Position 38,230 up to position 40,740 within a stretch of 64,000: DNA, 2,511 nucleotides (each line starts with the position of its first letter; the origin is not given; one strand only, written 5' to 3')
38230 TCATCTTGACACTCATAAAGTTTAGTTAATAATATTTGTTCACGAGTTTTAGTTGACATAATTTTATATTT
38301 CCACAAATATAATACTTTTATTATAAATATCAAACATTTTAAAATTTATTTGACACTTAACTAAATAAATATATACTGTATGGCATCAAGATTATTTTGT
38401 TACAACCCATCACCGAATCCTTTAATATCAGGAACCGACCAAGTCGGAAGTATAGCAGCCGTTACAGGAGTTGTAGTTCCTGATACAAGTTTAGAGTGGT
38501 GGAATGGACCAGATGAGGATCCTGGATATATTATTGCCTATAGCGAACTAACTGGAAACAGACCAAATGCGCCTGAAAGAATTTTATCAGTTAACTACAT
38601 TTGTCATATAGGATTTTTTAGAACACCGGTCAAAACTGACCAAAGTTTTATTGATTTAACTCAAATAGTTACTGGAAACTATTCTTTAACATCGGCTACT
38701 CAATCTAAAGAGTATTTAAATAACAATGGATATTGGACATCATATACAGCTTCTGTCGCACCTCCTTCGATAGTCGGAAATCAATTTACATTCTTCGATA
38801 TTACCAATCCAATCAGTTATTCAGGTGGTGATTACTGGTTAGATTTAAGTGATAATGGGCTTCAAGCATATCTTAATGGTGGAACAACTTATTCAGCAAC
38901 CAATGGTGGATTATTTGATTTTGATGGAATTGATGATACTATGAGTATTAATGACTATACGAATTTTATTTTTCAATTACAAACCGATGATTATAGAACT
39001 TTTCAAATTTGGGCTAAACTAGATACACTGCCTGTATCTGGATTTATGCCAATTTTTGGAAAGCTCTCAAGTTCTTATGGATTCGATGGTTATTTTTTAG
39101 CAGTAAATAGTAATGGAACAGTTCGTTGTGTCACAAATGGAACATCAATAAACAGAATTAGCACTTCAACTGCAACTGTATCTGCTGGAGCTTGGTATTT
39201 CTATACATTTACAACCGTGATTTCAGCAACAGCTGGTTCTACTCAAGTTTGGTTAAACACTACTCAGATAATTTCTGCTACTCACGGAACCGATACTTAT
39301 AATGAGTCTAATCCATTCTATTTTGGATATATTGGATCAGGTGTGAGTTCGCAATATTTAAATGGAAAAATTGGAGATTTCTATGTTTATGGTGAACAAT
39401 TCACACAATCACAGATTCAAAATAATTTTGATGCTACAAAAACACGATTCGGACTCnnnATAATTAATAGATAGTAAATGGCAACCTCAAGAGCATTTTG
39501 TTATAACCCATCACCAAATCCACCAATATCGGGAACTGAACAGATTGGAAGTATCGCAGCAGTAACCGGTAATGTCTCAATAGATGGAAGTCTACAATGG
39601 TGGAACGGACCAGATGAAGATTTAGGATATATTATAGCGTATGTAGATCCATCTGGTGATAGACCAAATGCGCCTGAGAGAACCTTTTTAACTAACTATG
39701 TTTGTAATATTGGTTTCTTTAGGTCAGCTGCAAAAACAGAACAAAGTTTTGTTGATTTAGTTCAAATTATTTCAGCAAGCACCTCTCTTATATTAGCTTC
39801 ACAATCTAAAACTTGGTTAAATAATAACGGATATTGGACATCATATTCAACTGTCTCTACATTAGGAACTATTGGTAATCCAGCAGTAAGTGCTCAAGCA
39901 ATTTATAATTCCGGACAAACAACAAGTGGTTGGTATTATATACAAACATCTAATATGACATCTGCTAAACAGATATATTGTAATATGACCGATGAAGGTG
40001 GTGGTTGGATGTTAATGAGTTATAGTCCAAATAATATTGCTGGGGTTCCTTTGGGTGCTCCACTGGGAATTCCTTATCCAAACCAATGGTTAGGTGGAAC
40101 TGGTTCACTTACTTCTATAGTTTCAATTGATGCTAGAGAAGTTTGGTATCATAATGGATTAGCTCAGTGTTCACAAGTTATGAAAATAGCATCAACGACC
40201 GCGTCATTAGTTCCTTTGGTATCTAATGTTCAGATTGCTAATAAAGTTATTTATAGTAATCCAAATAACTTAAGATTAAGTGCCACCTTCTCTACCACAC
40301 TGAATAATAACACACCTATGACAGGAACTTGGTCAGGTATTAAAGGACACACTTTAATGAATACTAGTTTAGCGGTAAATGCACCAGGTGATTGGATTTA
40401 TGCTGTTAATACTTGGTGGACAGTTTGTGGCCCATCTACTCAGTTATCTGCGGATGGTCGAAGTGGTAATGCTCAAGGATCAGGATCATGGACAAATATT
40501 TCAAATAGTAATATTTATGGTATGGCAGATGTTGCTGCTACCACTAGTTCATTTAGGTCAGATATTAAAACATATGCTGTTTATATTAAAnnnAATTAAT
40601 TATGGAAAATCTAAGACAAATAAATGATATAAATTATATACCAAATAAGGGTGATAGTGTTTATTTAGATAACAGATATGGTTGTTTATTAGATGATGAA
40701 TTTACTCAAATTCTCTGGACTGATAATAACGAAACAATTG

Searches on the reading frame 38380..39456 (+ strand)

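Call 90: search_protein_families(library=pfam, proteins=[window:38380-39456:+], max_evalue=0.001)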
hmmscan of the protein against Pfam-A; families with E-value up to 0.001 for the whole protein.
window:38380-39456:+ (359 aa): 1 family
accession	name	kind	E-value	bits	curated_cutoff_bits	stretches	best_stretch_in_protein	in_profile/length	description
PF13385.13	Laminin_G_3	-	2.2e-12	47.8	27.6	1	200-347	14-151/151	Concanavalin A-like lectin/glucanases superfamily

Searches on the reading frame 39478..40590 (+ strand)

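Call 90: search_protein_families(library=pfam, proteins=[window:39478-40590:+], max_evalue=0.001)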
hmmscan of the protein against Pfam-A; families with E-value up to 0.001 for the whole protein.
window:39478-40590:+ (371 aa): 1 family
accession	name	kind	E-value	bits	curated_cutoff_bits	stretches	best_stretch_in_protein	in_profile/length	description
PF00147.23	Fibrinogen_C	-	2.5e-06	27.9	22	1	140-180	6-46/221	Fibrinogen beta and gamma chains, C-terminal globular domain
